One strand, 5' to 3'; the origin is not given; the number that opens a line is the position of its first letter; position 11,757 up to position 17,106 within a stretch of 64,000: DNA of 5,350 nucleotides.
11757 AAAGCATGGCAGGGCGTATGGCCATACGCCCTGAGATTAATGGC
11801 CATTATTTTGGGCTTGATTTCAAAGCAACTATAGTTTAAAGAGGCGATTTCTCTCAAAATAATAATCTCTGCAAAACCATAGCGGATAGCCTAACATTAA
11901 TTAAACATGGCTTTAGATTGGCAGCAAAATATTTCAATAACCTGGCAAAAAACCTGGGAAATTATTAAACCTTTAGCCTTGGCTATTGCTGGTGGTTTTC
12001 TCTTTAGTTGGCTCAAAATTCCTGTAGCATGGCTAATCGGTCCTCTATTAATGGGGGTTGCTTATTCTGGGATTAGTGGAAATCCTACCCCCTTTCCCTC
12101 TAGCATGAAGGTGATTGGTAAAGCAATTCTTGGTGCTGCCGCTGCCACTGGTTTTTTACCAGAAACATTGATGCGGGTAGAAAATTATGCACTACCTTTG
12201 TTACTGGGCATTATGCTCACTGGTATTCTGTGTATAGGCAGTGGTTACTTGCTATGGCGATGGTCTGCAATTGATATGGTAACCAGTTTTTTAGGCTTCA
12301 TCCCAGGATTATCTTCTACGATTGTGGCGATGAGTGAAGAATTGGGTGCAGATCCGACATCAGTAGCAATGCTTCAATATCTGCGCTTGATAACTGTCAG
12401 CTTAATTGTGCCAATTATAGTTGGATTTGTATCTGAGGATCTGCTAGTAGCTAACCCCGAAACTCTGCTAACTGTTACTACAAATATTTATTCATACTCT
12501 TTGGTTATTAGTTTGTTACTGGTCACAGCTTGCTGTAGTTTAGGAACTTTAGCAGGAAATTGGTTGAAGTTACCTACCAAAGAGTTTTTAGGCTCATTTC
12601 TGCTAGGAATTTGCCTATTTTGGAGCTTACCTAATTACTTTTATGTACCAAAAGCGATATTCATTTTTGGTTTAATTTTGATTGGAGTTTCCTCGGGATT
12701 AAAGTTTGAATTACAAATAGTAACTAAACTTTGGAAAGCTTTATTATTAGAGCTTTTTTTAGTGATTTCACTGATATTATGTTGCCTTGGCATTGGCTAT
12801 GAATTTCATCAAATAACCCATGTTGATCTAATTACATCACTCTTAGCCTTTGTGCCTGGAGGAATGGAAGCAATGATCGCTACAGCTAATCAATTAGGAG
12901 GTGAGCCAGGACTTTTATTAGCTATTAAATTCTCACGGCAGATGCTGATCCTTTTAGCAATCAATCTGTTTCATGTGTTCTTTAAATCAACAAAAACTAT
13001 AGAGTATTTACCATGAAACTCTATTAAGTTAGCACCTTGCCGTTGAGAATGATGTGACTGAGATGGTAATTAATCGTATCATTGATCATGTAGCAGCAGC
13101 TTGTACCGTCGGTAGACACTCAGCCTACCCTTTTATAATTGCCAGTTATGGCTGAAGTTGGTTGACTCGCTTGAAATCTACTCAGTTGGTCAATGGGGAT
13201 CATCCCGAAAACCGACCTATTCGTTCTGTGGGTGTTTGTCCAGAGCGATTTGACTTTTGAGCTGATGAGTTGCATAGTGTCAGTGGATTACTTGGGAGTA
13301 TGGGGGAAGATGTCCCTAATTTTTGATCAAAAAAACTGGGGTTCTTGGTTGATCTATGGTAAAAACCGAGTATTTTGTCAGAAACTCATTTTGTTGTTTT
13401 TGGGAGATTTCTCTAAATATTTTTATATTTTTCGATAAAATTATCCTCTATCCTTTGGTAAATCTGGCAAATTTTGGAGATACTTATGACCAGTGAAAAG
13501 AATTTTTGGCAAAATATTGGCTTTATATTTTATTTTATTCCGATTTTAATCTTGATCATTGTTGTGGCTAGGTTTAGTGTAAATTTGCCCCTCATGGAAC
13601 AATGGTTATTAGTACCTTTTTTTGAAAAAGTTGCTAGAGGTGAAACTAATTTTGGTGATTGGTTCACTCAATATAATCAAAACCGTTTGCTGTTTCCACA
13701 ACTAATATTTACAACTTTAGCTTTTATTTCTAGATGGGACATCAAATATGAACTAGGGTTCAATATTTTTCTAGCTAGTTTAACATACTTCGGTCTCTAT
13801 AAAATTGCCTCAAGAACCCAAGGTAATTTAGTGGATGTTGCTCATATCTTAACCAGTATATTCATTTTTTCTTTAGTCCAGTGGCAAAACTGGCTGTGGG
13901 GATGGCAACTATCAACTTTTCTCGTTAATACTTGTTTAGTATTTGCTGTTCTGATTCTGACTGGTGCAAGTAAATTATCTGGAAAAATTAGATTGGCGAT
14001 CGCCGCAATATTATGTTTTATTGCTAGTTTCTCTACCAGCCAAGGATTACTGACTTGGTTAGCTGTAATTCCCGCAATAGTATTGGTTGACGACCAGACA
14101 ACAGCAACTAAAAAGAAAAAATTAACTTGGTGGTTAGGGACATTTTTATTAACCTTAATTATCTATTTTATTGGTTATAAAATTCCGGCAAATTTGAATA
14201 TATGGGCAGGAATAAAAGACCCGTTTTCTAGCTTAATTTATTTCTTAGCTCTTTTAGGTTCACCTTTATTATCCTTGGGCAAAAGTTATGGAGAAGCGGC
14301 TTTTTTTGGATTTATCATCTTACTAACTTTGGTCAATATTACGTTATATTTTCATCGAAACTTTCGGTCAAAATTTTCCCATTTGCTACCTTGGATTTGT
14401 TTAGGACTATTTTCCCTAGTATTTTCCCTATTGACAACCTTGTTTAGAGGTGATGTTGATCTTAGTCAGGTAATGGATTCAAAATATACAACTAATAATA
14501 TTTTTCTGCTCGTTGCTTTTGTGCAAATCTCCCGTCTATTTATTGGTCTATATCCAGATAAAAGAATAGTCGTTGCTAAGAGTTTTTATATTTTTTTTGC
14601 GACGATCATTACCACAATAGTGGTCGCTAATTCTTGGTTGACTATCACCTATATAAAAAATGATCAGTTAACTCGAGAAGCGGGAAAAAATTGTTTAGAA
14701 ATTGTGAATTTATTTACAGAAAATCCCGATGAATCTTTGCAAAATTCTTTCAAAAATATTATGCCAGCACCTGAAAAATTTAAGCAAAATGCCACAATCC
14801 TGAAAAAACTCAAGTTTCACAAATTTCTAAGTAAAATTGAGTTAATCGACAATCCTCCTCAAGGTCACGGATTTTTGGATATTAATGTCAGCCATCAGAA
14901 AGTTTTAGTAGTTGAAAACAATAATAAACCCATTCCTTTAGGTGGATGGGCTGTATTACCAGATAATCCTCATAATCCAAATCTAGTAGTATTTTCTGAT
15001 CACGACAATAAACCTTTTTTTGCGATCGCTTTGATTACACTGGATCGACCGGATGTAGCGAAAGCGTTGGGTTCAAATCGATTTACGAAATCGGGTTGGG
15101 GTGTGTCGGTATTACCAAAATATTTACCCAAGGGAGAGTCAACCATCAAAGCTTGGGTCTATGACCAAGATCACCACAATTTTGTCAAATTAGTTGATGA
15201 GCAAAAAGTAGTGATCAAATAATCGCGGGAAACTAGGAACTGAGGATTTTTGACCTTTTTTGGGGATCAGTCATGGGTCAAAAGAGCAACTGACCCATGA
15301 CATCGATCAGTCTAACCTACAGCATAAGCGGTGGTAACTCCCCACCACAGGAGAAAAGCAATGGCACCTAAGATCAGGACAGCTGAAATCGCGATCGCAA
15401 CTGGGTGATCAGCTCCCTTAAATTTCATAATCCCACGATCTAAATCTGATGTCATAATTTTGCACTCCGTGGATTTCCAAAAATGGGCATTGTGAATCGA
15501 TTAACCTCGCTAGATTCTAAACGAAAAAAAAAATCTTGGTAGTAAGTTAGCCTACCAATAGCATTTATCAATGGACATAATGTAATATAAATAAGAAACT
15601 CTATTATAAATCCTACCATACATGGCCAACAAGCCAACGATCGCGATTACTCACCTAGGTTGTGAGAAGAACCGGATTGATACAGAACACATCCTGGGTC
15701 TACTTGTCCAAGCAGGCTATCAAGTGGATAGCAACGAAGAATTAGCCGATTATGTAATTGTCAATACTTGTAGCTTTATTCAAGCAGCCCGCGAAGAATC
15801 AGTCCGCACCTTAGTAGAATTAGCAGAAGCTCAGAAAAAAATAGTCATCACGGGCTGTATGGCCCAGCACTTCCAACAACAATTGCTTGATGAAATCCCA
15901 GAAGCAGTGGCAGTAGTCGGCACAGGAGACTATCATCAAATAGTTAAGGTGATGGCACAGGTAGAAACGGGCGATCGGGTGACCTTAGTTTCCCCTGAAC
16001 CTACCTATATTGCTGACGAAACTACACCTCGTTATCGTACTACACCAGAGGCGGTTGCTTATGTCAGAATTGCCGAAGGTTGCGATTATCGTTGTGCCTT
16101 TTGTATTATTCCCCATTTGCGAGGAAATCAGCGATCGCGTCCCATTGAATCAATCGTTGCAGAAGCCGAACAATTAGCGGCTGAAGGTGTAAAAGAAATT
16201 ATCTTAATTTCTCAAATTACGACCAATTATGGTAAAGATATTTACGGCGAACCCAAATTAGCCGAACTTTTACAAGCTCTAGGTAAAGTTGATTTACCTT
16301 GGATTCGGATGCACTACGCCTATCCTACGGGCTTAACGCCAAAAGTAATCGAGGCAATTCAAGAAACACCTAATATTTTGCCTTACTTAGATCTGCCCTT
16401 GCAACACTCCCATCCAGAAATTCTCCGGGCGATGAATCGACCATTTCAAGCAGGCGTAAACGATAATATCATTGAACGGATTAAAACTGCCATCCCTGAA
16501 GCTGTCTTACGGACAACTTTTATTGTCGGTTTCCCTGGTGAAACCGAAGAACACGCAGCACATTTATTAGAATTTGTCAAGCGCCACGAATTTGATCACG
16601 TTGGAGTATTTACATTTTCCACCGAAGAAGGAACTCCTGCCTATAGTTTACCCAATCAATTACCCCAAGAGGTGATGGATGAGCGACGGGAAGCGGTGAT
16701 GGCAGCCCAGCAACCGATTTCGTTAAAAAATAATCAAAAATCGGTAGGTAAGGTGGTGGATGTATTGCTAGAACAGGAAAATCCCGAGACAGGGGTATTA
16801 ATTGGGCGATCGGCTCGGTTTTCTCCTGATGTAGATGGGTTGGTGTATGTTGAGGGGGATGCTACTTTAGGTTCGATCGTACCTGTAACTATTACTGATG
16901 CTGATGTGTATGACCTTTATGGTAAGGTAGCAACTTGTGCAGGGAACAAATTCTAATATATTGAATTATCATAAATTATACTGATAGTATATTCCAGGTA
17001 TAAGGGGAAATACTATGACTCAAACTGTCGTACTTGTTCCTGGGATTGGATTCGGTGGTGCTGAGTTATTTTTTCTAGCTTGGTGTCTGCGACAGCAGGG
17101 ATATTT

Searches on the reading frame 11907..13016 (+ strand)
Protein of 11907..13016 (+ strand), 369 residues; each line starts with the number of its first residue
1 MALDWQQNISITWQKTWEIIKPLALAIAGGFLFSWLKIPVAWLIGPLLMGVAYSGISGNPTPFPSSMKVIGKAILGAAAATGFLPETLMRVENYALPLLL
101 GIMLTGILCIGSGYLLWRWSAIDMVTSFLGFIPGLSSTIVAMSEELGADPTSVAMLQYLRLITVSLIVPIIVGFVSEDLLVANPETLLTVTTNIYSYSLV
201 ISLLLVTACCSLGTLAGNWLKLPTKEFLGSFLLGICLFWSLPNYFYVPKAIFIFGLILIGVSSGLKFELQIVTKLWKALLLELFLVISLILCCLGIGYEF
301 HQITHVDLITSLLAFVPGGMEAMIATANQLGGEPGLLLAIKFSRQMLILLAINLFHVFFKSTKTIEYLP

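Call 65: search_protein_families(library=pfam, proteins=[window:11907-13016:+], max_evalue=0.00001)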
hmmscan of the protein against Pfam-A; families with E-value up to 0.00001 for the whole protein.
window:11907-13016:+ (369 aa): 1 family
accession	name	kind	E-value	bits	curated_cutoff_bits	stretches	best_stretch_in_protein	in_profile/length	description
PF05145.17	AbrB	-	1.1e-68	231.9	29.2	1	42-356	1-310/314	Transition state regulatory protein AbrB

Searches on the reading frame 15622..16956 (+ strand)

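Call 39: search_protein_families(library=padloc, proteins=[window:15622-16956:+], max_evalue=0.00001)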
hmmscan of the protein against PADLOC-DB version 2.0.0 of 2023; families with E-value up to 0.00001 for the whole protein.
window:15622-16956:+ (444 aa): 0 families

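Call 40: search_protein_families(library=pfam, proteins=[window:15622-16956:+], max_evalue=0.00001)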
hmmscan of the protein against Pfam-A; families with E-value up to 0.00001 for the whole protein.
window:15622-16956:+ (444 aa): 3 families
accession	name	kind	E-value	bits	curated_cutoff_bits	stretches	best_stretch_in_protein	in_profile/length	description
PF00919.26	UPF0004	-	1.6e-25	89.4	27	1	7-100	2-98/98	Uncharacterized protein family UPF0004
PF04055.27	Radical_SAM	-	2.1e-23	83.7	29.5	1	150-319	3-166/166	Radical SAM superfamily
PF18693.7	TRAM_2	-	6e-17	62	27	1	375-436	1-62/63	TRAM domain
